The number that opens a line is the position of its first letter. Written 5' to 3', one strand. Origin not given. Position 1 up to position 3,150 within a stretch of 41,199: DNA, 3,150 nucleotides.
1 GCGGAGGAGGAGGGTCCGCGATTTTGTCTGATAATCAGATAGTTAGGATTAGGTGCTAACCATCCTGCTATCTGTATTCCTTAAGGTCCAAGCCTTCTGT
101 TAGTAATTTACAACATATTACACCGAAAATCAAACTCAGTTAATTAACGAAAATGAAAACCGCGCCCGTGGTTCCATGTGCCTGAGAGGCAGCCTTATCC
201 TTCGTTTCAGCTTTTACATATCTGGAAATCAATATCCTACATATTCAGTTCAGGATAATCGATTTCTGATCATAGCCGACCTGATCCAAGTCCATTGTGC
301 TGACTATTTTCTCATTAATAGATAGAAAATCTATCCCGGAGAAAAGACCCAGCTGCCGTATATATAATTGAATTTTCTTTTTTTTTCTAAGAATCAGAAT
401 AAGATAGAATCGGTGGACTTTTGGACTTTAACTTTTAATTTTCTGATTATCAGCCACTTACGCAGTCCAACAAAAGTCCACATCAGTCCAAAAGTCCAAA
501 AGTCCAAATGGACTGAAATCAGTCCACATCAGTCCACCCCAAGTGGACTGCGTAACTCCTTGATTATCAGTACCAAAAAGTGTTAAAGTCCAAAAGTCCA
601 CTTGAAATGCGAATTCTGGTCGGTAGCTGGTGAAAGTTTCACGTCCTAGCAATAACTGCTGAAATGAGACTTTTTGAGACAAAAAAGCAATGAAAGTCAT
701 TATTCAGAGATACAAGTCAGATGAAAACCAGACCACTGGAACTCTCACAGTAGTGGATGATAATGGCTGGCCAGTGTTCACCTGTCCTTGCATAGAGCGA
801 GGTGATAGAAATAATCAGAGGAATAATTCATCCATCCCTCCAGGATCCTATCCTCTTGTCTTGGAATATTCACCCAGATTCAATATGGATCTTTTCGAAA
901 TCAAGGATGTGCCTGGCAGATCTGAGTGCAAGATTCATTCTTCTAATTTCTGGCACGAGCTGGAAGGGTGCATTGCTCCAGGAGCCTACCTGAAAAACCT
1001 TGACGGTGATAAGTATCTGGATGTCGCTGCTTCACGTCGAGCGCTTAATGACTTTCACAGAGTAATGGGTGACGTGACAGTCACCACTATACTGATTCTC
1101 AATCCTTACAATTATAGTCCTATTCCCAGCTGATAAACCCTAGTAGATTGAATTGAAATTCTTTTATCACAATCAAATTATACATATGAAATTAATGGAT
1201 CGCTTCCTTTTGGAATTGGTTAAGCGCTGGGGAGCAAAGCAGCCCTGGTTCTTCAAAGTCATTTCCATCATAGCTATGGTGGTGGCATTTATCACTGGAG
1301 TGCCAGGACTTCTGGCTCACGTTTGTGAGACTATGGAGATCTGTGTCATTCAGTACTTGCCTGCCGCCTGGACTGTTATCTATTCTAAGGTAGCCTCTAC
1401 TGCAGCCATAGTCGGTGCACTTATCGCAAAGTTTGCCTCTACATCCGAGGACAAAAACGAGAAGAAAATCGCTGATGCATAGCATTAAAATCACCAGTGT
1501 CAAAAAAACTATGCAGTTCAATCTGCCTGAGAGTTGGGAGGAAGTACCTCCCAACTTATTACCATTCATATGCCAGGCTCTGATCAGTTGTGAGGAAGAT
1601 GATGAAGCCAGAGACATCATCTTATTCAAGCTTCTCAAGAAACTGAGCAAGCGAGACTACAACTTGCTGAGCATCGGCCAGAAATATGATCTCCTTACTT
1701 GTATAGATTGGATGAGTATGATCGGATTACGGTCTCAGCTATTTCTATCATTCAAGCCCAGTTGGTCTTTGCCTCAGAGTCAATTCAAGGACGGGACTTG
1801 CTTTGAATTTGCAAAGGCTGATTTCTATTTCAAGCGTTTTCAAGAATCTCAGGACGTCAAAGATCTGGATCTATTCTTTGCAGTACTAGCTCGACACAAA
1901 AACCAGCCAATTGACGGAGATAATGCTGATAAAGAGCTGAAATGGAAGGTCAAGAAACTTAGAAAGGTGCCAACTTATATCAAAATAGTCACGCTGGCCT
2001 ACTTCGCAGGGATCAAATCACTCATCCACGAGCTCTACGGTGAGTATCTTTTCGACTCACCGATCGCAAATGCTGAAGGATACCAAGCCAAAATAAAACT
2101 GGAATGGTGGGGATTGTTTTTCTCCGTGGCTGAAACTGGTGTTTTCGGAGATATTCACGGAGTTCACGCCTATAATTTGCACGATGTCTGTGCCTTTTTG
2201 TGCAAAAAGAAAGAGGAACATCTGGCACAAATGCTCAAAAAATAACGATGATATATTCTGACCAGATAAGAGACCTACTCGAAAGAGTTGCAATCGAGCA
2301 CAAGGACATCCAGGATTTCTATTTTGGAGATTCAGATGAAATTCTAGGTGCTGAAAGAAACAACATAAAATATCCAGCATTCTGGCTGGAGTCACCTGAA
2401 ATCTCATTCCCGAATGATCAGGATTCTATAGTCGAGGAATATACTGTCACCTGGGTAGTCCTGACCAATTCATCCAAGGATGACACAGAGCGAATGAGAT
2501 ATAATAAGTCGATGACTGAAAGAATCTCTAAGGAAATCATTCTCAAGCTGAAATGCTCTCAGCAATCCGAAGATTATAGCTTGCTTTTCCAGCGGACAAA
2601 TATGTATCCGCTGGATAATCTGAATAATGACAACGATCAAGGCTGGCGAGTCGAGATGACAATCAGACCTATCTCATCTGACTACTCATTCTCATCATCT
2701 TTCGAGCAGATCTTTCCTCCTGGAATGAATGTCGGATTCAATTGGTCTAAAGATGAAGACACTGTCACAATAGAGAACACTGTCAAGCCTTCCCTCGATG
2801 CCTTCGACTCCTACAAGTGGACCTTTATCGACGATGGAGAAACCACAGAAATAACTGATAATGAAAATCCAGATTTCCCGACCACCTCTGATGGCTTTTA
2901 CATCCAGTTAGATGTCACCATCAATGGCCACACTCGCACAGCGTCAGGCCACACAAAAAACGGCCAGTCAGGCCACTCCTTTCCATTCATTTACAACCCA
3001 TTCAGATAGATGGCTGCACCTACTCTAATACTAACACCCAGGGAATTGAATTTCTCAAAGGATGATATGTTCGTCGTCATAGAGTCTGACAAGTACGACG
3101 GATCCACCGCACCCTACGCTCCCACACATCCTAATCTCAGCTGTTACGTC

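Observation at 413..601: Nested palindromic array of 13 AGTCCA hexamers in the non-coding region upstream of the late block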

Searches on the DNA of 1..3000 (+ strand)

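Call 6: search_dna_similar(query=window:1-3000:+, collection=phages, mode=distant)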
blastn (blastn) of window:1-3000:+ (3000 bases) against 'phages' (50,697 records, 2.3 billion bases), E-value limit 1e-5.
No match.

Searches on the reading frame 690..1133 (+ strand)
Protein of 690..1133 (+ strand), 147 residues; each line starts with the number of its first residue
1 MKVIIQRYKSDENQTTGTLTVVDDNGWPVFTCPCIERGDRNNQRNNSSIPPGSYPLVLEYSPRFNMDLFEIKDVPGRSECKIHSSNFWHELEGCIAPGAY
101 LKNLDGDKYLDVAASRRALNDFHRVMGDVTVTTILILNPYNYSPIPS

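Call 9: search_protein_families(library=pfam, proteins=[window:690-1133:+], max_evalue=0.01)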
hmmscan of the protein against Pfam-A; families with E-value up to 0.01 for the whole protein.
window:690-1133:+ (147 aa): 1 family
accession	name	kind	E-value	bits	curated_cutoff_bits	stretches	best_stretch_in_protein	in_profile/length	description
PF18925.5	DUF5675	-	1.1e-25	90.2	26.7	1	5-126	2-112/114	Family of unknown function (DUF5675)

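Call 10: search_protein_families(library=phrogs, proteins=[window:690-1133:+], max_evalue=0.001)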
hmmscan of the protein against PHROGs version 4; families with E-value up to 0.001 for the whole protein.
window:690-1133:+ (147 aa): 1 family
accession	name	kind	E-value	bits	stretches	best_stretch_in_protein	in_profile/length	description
phrog_1501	-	unknown function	6.1e-23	82.3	1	3-136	4-152/159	-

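Call 36: find_encoding_contigs(protein=window:690-1133:+, flank=6000, max_places=6)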
Protein window:690-1133:+ (147 aa): 5 contigs read that carry it; 3 places shown.
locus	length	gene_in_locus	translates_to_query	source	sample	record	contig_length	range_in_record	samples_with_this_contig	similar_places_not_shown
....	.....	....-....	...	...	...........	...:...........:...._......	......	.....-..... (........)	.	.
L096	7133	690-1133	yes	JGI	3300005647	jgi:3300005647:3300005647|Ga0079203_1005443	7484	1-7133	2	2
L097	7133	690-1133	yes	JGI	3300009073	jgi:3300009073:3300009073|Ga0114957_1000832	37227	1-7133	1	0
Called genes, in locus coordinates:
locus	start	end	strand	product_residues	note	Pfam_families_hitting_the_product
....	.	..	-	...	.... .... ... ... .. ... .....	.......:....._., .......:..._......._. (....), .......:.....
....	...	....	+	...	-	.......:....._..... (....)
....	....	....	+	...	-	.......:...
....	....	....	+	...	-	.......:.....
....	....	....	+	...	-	-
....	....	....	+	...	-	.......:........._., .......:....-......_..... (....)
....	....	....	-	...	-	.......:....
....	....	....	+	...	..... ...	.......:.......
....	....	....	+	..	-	-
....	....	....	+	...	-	-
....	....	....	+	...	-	-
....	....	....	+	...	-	-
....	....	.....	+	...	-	-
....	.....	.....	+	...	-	-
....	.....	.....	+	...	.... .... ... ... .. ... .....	-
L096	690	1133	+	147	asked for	PF18925:DUF5675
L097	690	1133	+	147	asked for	PF18925:DUF5675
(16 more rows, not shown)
